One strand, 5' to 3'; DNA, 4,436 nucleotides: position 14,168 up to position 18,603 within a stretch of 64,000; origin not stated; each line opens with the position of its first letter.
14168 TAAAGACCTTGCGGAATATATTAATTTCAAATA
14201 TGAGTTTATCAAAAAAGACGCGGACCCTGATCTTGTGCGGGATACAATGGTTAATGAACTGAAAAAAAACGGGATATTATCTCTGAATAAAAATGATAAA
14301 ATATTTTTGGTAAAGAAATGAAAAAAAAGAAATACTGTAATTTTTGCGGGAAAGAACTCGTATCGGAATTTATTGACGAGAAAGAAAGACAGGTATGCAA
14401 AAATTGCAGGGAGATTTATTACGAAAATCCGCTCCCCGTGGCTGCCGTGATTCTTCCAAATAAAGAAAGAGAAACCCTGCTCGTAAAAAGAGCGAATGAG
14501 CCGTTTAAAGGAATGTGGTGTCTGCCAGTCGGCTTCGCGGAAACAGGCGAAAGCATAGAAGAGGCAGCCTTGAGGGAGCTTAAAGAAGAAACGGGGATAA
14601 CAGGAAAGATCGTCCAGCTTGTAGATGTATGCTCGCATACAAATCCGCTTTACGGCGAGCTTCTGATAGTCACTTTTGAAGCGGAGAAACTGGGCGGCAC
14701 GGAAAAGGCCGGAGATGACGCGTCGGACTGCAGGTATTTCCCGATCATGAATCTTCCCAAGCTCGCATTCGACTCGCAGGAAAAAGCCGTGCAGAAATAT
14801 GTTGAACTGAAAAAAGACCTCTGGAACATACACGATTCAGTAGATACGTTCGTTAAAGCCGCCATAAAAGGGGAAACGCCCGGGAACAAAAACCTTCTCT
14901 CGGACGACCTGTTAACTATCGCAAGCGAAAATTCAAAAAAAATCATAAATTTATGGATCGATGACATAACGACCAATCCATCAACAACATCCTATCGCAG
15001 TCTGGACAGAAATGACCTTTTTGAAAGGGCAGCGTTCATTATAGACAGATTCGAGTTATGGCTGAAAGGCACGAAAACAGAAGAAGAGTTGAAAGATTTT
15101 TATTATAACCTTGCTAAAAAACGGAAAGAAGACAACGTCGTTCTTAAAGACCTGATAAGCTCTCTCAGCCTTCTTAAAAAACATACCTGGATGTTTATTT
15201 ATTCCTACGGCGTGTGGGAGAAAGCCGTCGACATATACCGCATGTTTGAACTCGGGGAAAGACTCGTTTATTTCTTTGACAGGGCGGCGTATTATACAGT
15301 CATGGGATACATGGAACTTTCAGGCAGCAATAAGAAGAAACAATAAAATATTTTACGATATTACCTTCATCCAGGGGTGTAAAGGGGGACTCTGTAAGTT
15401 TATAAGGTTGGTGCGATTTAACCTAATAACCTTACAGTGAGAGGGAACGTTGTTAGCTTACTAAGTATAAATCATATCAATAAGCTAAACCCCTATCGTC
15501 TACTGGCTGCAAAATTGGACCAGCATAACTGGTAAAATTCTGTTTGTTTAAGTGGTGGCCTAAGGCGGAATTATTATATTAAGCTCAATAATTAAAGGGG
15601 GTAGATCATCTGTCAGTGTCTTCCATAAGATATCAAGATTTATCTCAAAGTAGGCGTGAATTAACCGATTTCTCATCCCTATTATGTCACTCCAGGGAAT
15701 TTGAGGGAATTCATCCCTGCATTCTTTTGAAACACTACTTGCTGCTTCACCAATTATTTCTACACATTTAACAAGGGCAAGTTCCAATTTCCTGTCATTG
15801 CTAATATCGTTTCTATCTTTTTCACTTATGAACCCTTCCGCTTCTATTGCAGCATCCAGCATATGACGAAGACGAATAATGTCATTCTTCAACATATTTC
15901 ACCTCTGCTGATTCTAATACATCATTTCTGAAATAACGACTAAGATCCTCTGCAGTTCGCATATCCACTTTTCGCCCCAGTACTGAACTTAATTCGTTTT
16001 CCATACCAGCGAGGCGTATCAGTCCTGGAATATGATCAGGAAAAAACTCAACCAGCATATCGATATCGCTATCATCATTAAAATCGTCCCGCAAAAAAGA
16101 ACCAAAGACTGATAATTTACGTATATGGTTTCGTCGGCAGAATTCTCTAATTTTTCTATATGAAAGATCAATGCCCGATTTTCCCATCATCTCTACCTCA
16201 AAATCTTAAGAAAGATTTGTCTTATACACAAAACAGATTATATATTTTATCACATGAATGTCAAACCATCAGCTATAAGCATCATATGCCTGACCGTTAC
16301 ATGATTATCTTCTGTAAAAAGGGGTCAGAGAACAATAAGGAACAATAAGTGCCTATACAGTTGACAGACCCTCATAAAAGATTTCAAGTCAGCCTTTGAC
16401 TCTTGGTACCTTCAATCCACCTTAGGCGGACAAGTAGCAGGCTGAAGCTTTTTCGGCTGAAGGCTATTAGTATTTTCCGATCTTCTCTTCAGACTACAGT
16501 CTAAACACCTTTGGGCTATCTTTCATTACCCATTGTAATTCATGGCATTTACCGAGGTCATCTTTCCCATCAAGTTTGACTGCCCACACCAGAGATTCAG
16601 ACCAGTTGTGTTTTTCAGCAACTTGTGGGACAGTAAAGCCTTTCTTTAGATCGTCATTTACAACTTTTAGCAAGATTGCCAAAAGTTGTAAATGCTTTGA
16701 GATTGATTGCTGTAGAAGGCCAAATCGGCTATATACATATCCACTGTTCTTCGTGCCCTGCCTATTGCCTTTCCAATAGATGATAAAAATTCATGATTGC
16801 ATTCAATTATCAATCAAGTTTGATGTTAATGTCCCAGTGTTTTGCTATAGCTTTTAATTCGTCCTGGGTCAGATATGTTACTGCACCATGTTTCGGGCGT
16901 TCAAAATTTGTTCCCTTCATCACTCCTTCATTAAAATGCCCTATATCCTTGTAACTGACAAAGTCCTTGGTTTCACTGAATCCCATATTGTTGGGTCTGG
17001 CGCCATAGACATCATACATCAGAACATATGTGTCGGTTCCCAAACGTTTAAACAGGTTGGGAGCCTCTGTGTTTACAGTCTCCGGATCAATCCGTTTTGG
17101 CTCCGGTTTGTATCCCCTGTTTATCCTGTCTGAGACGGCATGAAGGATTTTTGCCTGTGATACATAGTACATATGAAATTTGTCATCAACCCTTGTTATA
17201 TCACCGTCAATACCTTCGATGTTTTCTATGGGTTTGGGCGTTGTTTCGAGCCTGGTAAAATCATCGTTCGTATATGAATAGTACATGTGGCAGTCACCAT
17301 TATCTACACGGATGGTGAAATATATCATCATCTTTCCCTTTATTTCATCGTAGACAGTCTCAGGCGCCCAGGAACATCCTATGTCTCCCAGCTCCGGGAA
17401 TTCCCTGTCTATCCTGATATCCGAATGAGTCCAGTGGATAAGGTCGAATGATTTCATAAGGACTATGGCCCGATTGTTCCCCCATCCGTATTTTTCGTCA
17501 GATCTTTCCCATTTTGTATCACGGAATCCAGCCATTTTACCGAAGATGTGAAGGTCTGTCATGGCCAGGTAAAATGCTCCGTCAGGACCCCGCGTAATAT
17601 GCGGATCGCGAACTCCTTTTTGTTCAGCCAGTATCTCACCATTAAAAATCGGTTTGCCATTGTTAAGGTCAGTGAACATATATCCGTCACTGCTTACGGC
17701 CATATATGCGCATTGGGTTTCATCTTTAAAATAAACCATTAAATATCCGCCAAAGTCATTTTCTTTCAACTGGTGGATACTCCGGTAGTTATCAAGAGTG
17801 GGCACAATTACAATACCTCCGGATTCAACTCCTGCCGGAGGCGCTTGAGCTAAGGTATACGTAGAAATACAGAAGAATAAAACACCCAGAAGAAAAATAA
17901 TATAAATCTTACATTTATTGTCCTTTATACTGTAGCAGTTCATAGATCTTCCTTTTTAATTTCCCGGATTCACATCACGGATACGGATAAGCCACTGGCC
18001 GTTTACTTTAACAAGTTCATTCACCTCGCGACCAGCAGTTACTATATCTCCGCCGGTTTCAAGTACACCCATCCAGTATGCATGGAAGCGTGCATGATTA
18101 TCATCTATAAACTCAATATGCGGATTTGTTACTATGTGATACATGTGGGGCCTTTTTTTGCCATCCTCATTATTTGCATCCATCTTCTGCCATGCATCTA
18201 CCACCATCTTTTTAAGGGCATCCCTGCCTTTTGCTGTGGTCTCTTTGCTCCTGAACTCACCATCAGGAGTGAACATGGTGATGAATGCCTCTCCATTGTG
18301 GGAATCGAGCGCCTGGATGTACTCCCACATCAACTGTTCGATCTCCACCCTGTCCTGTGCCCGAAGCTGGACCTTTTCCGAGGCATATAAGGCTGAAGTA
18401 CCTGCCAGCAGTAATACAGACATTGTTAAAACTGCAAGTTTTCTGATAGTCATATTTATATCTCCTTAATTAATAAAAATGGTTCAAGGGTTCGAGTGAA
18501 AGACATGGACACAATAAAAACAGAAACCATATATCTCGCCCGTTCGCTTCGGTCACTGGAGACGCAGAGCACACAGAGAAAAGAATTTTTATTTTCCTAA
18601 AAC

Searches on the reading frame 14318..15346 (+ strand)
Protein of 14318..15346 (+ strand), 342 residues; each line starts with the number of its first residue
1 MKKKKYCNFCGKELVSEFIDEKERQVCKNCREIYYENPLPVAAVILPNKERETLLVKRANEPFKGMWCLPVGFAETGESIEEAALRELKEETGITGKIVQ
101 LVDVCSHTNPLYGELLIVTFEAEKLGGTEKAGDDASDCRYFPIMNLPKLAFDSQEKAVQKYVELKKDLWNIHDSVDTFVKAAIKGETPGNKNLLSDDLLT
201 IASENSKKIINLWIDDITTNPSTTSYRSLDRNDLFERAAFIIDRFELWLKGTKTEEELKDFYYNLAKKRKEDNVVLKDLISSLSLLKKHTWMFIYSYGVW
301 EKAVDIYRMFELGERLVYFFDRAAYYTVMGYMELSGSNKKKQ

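Call 24: search_protein_families(library=pfam, proteins=[window:14318-15346:+], max_evalue=0.00001)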
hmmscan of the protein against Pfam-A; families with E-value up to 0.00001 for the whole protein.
window:14318-15346:+ (342 aa): 2 families
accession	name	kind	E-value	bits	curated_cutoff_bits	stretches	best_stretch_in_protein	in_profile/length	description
PF00293.34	NUDIX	-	6.4e-22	78.4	21.1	1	41-154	5-127/134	NUDIX domain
PF14803.11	Zn_ribbon_Nudix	-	4.1e-06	27.1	25.6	1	5-36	1-34/34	Nudix N-terminal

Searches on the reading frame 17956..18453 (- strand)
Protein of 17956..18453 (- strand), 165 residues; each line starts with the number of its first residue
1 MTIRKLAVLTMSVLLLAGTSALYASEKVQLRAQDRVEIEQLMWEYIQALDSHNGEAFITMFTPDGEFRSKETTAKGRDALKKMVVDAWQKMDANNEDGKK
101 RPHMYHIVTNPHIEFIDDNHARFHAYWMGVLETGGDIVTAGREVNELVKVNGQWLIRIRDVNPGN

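Call 25: search_protein_families(library=pfam, proteins=[window:17956-18453:-], max_evalue=0.00001)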
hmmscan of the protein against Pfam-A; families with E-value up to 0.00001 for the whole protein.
window:17956-18453:- (165 aa): 1 family
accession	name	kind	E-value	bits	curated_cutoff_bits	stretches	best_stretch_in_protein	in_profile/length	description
PF13577.12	SnoaL_4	-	1.8e-19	70.4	24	1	31-159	2-125/126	SnoaL-like domain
